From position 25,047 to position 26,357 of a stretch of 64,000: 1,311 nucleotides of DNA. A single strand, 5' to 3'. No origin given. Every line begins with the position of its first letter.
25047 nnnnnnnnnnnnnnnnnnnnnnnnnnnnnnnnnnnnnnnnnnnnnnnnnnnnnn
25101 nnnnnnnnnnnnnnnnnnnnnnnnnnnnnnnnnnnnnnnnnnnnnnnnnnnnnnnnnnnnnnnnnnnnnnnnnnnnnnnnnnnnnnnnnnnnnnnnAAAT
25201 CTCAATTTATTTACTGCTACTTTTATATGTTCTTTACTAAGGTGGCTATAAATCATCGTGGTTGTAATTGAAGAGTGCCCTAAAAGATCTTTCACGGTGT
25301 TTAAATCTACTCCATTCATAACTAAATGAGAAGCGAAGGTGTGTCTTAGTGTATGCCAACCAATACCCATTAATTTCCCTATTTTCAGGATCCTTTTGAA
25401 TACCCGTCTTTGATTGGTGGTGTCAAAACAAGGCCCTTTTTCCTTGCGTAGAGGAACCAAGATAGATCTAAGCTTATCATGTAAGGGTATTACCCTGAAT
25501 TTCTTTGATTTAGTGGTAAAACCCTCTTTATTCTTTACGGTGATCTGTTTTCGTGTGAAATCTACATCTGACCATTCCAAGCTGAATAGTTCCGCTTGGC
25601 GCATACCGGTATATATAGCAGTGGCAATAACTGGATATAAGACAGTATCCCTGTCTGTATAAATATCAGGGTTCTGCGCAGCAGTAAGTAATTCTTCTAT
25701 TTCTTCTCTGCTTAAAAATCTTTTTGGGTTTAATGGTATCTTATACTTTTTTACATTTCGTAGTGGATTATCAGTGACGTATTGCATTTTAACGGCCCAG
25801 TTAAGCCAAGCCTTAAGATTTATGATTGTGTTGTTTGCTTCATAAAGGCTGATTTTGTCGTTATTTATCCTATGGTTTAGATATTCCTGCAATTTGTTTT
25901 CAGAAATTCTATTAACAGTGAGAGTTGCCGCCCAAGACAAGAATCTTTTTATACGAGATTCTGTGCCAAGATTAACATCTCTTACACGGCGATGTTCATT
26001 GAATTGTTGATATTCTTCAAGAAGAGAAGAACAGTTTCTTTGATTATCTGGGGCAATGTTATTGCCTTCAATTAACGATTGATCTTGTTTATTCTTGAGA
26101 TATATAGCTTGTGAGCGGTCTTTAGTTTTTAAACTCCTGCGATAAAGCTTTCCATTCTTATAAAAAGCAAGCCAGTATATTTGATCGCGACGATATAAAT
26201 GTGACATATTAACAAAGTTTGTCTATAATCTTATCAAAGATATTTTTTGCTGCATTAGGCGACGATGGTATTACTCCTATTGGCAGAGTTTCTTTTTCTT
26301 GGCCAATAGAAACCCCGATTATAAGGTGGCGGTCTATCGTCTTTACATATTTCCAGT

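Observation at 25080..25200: tRNA-Arg(UCG) truncated after the anticodon arm, abutting the integrase: prophage attL junction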

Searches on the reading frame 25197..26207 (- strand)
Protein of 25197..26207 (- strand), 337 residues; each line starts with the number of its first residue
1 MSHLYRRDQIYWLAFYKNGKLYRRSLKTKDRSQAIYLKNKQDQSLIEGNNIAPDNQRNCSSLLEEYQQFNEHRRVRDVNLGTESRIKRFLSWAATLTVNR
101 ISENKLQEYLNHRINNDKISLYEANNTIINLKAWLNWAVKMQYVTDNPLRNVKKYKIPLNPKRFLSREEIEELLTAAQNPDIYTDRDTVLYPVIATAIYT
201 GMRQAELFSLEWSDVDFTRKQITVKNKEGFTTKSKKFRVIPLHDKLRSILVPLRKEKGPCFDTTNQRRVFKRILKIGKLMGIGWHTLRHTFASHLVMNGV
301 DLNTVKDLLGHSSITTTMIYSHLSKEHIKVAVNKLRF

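Call 10: search_protein_families(library=pfam, proteins=[window:25197-26207:-], max_evalue=0.01)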
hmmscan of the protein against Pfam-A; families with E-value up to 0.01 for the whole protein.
window:25197-26207:- (337 aa): 3 families
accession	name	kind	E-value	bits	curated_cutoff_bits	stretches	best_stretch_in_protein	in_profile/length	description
PF00589.27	Phage_integrase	-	1.8e-30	106.4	27.1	1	164-327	2-172/172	Phage integrase family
PF13102.12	Phage_int_SAM_5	-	7e-05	23.6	22.3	1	76-156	22-97/98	Phage integrase SAM-like domain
PF13495.12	Phage_int_SAM_4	-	0.0026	18.6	27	1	68-140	4-80/85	Phage integrase, N-terminal SAM-like domain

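Call 14: find_related_loci(query=window:25197-26207:-, collection=viral_contigs, flank=10000)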
Query window:25197-26207:- (337 aa) in viral_contigs; peptide patterns used: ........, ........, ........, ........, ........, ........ (x = any residue, [..] = any of these).
5 stretches matched a pattern; 4 encode a relative of the query (tblastn E <= 1e-3); 4 distinct loci.
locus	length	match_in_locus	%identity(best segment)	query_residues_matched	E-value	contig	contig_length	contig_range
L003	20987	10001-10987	53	1-337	1e-117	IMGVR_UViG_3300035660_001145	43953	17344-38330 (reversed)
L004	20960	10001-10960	36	1-337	2e-70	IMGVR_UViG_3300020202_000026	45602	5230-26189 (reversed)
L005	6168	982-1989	39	1-337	1e-64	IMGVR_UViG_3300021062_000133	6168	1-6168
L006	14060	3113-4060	29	7-335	1e-34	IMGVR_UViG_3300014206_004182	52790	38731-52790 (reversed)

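Call 23: search_protein_families(library=phrogs, proteins=[L003:12418-13110:-, L003:13636-14451:-, L003:14464-15876:-, L003:15899-16660:-, L003:16663-18447:-, L004:13397-14143:-, L004:15405-17294:-, L004:17307-18215:-, L004:18228-19094:-, L004:19108-20232:-], max_evalue=0.001)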
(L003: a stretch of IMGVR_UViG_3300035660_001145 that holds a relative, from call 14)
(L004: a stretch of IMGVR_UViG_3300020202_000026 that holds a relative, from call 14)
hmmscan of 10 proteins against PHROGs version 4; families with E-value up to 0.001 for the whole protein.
L003:12418-13110:- (231 aa): 0 families

L003:13636-14451:- (272 aa): 0 families

L003:14464-15876:- (471 aa): 0 families

L003:15899-16660:- (254 aa): 2 families
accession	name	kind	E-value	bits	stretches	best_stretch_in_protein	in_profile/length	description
phrog_33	-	tail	3.4e-26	93.5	1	28-254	66-278/651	distal tail protein Dit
phrog_202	-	tail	1.3e-07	31.9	1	24-163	43-186/523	distal tail protein Dit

L003:16663-18447:- (595 aa): 6 families
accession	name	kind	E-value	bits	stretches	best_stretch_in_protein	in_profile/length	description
phrog_1107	-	tail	4.3e-19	69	1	375-533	994-1149/1252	tail length tape measure protein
phrog_12798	-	tail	6.7e-16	58.7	1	375-547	783-974/1031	tail length tape measure protein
phrog_19547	-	unknown function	6.5e-10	39.5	1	338-514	259-428/533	-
phrog_1533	-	tail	2.5e-07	29.6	2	85-220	531-660/1688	tail length tape measure protein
phrog_1538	-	tail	2.7e-07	30.7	1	370-511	568-708/811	tail length tape measure protein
phrog_4704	-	tail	2e-05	24.4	1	15-97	160-239/625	tail length tape measure protein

L004:13397-14143:- (249 aa): 10 families
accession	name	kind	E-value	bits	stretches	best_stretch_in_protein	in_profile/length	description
phrog_3545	-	unknown function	3.6e-34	119.1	1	18-239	744-976/1115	-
phrog_24074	-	unknown function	1.3e-33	117.3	1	25-239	414-623/892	-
phrog_32294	-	tail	3.4e-29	101.2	1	47-244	423-612/2435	baseplate wedge subunit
phrog_13163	-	tail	1.4e-24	87.1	1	46-246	530-724/976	baseplate wedge subunit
phrog_701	-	head and packaging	7.4e-24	82.6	1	49-241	4041-4224/6136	virion structural protein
phrog_18802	-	head and packaging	7.7e-23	80.1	1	51-244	825-1009/3007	virion structural protein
phrog_8510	-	head and packaging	2.1e-13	50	1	38-224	704-885/1348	virion structural protein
phrog_1469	-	tail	8.9e-10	37.1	1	37-241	511-707/2607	baseplate wedge subunit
phrog_38322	-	unknown function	2e-08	34.6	1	29-235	300-499/506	-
phrog_27411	-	unknown function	0.00027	21.1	1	9-191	198-381/439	-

L004:15405-17294:- (630 aa): 0 families

L004:17307-18215:- (303 aa): 0 families

L004:18228-19094:- (289 aa): 0 families

L004:19108-20232:- (375 aa): 0 families

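Call 24: search_protein_families(library=pfam, proteins=[L003:12418-13110:-, L003:13636-14451:-, L003:14464-15876:-, L003:15899-16660:-, L003:16663-18447:-, L004:13397-14143:-, L004:15405-17294:-, L004:17307-18215:-, L004:18228-19094:-, L004:19108-20232:-], max_evalue=0.001)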
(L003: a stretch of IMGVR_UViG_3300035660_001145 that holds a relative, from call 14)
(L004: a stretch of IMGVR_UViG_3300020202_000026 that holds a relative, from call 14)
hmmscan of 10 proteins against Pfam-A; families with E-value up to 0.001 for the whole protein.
L003:12418-13110:- (231 aa): 0 families

L003:13636-14451:- (272 aa): 1 family
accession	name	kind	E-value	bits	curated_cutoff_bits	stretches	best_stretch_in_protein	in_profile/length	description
PF21916.1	mtd_2nd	-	3.6e-08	34.1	24.6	1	97-165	29-97/115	Mtd second domain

L003:14464-15876:- (471 aa): 0 families

L003:15899-16660:- (254 aa): 2 families
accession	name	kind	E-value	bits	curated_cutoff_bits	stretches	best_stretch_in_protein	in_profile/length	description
PF22768.1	SPP1_Dit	-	9.6e-10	39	25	1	151-253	2-97/97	Siphovirus-type tail component, C-terminal domain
PF05709.17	Sipho_tail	-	0.00057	20.5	24.2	1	19-92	14-86/118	Phage tail protein RIFT-related domain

L003:16663-18447:- (595 aa): 0 families

L004:13397-14143:- (249 aa): 1 family
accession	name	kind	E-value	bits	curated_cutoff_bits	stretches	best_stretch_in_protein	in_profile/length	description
PF13385.13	Laminin_G_3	-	5.9e-19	69.1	27.6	1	74-227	1-145/151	Concanavalin A-like lectin/glucanases superfamily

L004:15405-17294:- (630 aa): 0 families

L004:17307-18215:- (303 aa): 0 families

L004:18228-19094:- (289 aa): 0 families

L004:19108-20232:- (375 aa): 0 families

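Call 41: find_homologous_proteins(query=window:25197-26207:-, max_evalue=1e-20)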
Query window:25197-26207:- (337 aa): 1034 proteins with E <= 1e-20 among 3398 candidates; the best 120 are listed.
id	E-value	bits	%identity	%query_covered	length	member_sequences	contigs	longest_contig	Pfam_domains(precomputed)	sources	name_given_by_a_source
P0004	5.6e-223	757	100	100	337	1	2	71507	PF00589.28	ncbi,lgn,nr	ncbi:MAG: site-specific integrase [Candidatus Omnitrophica bacterium]|nr:site-specific integrase [Ca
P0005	5.7e-154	530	69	100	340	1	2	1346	PF00589.28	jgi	jgi:site-specific recombinase XerD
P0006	5.1e-142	491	65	100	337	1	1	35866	PF00589.28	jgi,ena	-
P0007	3.4e-136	472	60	100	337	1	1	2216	PF00589.28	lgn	-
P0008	3.6e-134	465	63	100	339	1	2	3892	PF00589.28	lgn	-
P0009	5.3e-132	458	60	100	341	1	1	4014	PF00589.28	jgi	jgi:integrase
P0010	3.0e-131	456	61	100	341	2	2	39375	PF00589.28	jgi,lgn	-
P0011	9.5e-131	454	59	100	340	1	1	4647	PF13495.13,PF00589.28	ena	-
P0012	6.7e-126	438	59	100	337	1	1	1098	PF00589.28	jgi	jgi:integrase/recombinase XerC/integrase/recombinase XerD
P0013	8.1e-125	435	58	100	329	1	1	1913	PF13495.13,PF13102.13,PF00589.28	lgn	-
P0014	2.9e-124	433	58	100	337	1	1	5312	PF00589.28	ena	-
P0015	7.1e-122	425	58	100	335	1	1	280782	PF00589.28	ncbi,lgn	-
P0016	1.0e-120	421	55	100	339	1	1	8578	PF13102.13,PF00589.28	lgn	-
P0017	5.8e-120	419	56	100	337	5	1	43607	PF00589.28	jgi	jgi:site-specific recombinase XerD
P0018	1.8e-119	417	57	100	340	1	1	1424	PF00589.28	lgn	-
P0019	6.1e-119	415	57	100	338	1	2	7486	PF13495.13,PF00589.28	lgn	-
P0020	8.1e-119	415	55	100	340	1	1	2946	PF13495.13,PF00589.28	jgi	jgi:integrase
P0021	5.4e-118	412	56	100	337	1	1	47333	PF00589.28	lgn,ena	-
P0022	1.7e-117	410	56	100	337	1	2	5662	PF00589.28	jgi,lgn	jgi:integrase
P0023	1.2e-113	398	54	100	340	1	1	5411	PF00589.28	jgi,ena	-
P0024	1.9e-113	397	55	100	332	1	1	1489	PF13495.13,PF13102.13,PF00589.28,PF02899.24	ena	-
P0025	2.2e-113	397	53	100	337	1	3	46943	PF00589.28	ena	-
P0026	1.3e-112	394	57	93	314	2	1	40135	PF00589.28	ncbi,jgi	jgi:site-specific recombinase XerD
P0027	1.8e-112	394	53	100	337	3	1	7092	PF00589.28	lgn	-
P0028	1.1e-111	391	52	100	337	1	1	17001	PF13102.13,PF00589.28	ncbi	ncbi:MAG: tyrosine-type recombinase/integrase [Candidatus Omnitrophota bacterium]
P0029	1.1e-111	391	55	100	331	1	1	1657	PF13102.13,PF00589.28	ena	-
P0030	1.3e-111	391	53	100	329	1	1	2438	PF13495.13,PF00589.28,PF02899.24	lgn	-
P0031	5.6e-111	389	54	100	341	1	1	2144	PF00589.28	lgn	-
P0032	2.3e-110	387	54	100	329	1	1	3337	PF13495.13,PF13102.13,PF00589.28,PF02899.24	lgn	-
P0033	4.1e-109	383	52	100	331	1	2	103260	PF13495.13,PF13102.13,PF00589.28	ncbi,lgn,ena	-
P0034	5.4e-109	383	54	100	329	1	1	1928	PF00589.28,PF02899.24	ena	-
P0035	7.1e-109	382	53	100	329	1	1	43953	PF13102.13,PF00589.28,PF02899.24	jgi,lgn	jgi:integrase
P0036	2.0e-108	381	52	100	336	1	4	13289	PF22022.3,PF00589.28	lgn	-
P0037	3.1e-108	380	52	100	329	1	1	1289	PF00589.28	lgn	-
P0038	3.4e-108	380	52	99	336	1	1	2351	PF13495.13,PF13102.13,PF00589.28,PF02899.24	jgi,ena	-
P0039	1.1e-107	378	53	100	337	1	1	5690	PF00589.28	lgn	-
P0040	1.2e-107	378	52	100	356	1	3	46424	PF00589.28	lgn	-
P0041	9.4e-107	375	52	100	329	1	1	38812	PF13102.13,PF00589.28,PF02899.24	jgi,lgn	jgi:site-specific recombinase XerD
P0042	1.4e-106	375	51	100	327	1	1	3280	PF13495.13,PF13102.13,PF00589.28,PF02899.24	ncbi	-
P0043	1.5e-106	375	52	100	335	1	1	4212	PF00589.28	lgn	-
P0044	2.5e-105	371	52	100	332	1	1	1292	PF13102.13,PF00589.28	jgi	jgi:site-specific recombinase XerD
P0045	3.1e-105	370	51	100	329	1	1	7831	PF13495.13,PF13102.13,PF00589.28,PF02899.24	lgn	-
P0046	4.1e-105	370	51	100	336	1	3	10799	PF00589.28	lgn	-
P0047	8.1e-105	369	52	100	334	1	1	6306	PF13495.13,PF00589.28,PF02899.24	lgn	-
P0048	8.9e-105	369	51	100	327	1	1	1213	PF13495.13,PF13102.13,PF00589.28,PF02899.24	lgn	-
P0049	1.7e-104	368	51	100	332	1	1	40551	PF00589.28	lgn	-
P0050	2.3e-104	367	50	100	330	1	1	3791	PF13495.13,PF00589.28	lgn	-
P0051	3.4e-104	367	51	100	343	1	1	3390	PF13102.13,PF00589.28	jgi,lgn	jgi:integrase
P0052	7.9e-104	366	50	100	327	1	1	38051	PF13495.13,PF13102.13,PF00589.28,PF02899.24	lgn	-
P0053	9.5e-104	365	51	100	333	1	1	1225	PF13102.13,PF00589.28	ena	-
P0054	2.3e-103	364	52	100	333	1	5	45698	PF13495.13,PF13102.13,PF00589.28,PF02899.24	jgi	jgi:site-specific recombinase XerD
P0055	1.3e-102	362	52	100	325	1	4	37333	PF13495.13,PF13102.13,PF00589.28,PF02899.24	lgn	-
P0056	1.6e-102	361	51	99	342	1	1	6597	PF13102.13,PF00589.28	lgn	-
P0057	3.5e-102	360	49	100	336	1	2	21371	PF13495.13,PF13102.13,PF00589.28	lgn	-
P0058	7.6e-102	359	50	100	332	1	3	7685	PF13495.13,PF13102.13,PF00589.28,PF02899.24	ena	-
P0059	1.3e-101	358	51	100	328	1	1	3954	PF13495.13,PF13102.13,PF00589.28,PF02899.24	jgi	-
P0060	1.4e-101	358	49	100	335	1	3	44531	PF00589.28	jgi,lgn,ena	-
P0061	3.3e-101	357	50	99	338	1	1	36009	PF13495.13,PF13102.13,PF00589.28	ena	-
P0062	6.6e-101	356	52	100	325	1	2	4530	PF13495.13,PF13102.13,PF00589.28,PF02899.24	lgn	-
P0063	7.1e-101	356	51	100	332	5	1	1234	PF13102.13,PF00589.28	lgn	-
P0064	1.9e-100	354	50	100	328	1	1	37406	PF13495.13,PF13102.13,PF00589.28,PF02899.24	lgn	-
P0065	4.1e-100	353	50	100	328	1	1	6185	PF13495.13,PF13102.13,PF00589.28,PF02899.24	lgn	-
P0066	6.1e-100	353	52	100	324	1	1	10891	PF13495.13,PF00589.28,PF02899.24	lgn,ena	-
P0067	7.0e-100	353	49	100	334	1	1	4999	PF00589.28,PF02899.24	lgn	-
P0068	8.3e-100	352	50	97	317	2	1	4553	PF13495.13,PF13102.13,PF00589.28,PF02899.24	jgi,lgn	-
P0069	1.1e-99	352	50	100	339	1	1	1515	PF13102.13,PF00589.28,PF02899.24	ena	-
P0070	9.1e-99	349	49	100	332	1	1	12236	PF00589.28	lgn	-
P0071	1.0e-97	345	49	100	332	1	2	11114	PF00589.28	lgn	-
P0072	5.7e-97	343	49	100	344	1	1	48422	PF00589.28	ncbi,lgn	-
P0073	2.0e-96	341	48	100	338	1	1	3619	PF13495.13,PF13102.13,PF00589.28,PF02899.24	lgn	-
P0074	4.3e-96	340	48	100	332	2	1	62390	PF13495.13,PF00589.28,PF02899.24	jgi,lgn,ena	-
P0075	1.3e-95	339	49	100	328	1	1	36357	PF13102.13,PF00589.28,PF02899.24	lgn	-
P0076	2.4e-95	338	49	99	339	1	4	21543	PF13102.13,PF00589.28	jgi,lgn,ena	-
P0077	2.7e-94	334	47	100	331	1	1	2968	PF00589.28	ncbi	-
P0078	4.8e-94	333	48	100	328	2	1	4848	PF13495.13,PF00589.28,PF02899.24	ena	-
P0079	9.3e-94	332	48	100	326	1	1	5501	PF00589.28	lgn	-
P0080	1.1e-93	332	47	100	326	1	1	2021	PF00589.28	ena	-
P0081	1.5e-93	332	49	100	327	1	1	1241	PF13495.13,PF00589.28,PF02899.24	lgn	-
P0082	1.5e-91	325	47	100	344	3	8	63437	PF00589.28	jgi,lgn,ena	-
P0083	1.5e-91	325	47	100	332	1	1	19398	PF13495.13,PF00589.28,PF02899.24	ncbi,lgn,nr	ncbi:MAG: tyrosine-type recombinase/integrase [Candidatus Omnitrophica bacterium]|nr:tyrosine-type r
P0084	3.9e-91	324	47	100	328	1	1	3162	PF13495.13,PF00589.28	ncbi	-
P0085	9.8e-91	323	47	100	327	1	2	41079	PF13495.13,PF00589.28,PF02899.24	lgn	-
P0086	1.6e-88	315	47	100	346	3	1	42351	PF00589.28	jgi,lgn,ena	-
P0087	9.4e-87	309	46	100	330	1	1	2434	PF00589.28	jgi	jgi:site-specific recombinase XerD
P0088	1.0e-86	309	49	96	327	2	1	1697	PF00589.28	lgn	-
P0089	9.4e-86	306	46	100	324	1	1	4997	PF00589.28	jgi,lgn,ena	-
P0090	2.4e-85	305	45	100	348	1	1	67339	PF00589.28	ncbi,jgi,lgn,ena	ncbi:MAG: site-specific integrase [Candidatus Omnitrophota bacterium]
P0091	1.3e-84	302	45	100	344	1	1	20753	PF00589.28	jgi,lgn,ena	-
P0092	1.6e-82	296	45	100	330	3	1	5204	PF00589.28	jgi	jgi:site-specific recombinase XerD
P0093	2.8e-82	295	46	87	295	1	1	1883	PF00589.28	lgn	-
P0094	8.1e-82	293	44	99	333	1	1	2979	PF13495.13,PF00589.28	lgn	-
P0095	9.0e-81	290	43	99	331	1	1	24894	PF13495.13,PF00589.28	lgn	-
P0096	1.8e-80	289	45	100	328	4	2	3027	PF13495.13,PF00589.28,PF02899.24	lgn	-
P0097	3.4e-80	288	44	100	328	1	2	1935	PF13495.13,PF13102.13,PF00589.28,PF02899.24,PF12834.14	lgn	-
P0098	4.2e-80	288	44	98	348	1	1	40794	PF00589.28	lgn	-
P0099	1.2e-79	286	44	96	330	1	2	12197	PF13102.13,PF00589.28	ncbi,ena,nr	ncbi:MAG: site-specific integrase [Candidatus Omnitrophica bacterium]|nr:site-specific integrase [Ca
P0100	1.9e-79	285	44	100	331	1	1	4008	PF13102.13,PF00589.28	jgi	jgi:integrase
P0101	2.9e-79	285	43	99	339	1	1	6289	PF13495.13,PF00589.28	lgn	-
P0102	3.3e-79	285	41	99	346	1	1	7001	PF13102.13,PF00589.28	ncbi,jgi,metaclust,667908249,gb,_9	metaclust:\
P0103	2.7e-78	282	44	100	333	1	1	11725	PF13495.13,PF13102.13,PF00589.28,PF02899.24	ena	-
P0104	2.2e-77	279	44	99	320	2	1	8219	PF13495.13,PF13102.13,PF00589.28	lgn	-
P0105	4.2e-77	278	45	97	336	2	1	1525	PF13102.13,PF00589.28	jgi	-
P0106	4.3e-77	278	44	100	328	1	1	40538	PF13495.13,PF13102.13,PF00589.28,PF02899.24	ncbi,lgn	-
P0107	5.2e-77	277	43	100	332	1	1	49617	PF00589.28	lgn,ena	-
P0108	6.3e-77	277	43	100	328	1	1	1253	PF13495.13,PF00589.28,PF02899.24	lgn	-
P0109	6.0e-76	274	43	96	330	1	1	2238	PF13102.13,PF00589.28,PF02899.24,PF22823.3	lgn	-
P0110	2.0e-74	269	45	100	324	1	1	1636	PF13102.13,PF00589.28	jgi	jgi:integrase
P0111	3.9e-73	265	41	96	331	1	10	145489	PF13495.13,PF00589.28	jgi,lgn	jgi:site-specific recombinase XerD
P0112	7.2e-73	264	60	62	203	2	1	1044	PF00589.28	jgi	-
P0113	9.5e-73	263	41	100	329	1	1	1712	PF13102.13,PF00589.28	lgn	-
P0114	2.6e-72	262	42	100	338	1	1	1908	PF13102.13,PF00589.28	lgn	-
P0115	4.2e-72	261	40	99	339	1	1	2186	PF00589.28,PF02899.24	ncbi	-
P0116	6.4e-70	254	40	100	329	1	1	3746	PF13102.13,PF00589.28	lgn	-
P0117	7.6e-70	254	43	93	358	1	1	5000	PF00589.28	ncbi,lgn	-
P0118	9.4e-69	250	42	96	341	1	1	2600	PF13495.13,PF00589.28,PF22823.3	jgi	-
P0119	1.5e-68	250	42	100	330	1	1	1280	PF13102.13,PF00589.28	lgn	-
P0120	3.0e-68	249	42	100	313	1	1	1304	PF13102.13,PF00589.28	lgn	-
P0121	4.7e-68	248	42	99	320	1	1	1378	PF00589.28,PF24624.2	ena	-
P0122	7.4e-67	244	58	56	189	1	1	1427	PF00589.28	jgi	jgi:integrase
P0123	9.3e-67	244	42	96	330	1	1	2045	PF00589.28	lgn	-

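Call 42: find_encoding_contigs(protein=P0004, flank=10000, max_places=4)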
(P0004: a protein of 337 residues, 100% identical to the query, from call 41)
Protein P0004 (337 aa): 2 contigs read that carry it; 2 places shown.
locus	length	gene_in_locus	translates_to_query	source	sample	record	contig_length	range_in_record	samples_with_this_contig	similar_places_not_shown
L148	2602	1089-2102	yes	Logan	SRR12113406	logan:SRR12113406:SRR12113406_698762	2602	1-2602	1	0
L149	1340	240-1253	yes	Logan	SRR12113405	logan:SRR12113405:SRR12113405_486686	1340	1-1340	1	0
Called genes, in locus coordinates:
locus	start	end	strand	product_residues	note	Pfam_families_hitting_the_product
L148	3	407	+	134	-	?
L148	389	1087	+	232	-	-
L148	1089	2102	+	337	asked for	PF00589:Phage_integrase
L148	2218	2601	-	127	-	?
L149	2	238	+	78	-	?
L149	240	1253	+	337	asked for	PF00589:Phage_integrase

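Call 44: find_encoding_contigs(protein=P0006, flank=10000, max_places=2)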
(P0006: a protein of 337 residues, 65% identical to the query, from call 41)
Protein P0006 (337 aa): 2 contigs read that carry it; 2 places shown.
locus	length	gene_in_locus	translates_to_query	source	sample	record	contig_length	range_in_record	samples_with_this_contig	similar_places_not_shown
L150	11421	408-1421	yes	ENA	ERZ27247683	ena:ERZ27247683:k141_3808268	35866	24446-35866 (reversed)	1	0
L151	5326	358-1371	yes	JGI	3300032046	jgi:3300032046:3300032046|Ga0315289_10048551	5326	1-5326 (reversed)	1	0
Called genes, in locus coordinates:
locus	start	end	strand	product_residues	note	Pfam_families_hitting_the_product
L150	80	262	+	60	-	PF11742:DUF3302 (weak), PF14373:Imm_superinfect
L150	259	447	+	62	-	-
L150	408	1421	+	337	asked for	PF00589:Phage_integrase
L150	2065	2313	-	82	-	-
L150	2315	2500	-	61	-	-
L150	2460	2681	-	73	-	-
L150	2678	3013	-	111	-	-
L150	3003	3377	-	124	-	-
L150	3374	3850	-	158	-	-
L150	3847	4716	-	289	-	-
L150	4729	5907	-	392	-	-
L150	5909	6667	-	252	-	PF22768:SPP1_Dit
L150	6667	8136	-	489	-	-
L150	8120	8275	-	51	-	-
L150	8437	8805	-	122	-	-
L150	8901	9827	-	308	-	PF18906:Phage_tube_2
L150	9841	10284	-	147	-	-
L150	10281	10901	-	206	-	-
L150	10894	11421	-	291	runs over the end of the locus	PF24163:HCP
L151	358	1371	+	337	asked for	PF00589:Phage_integrase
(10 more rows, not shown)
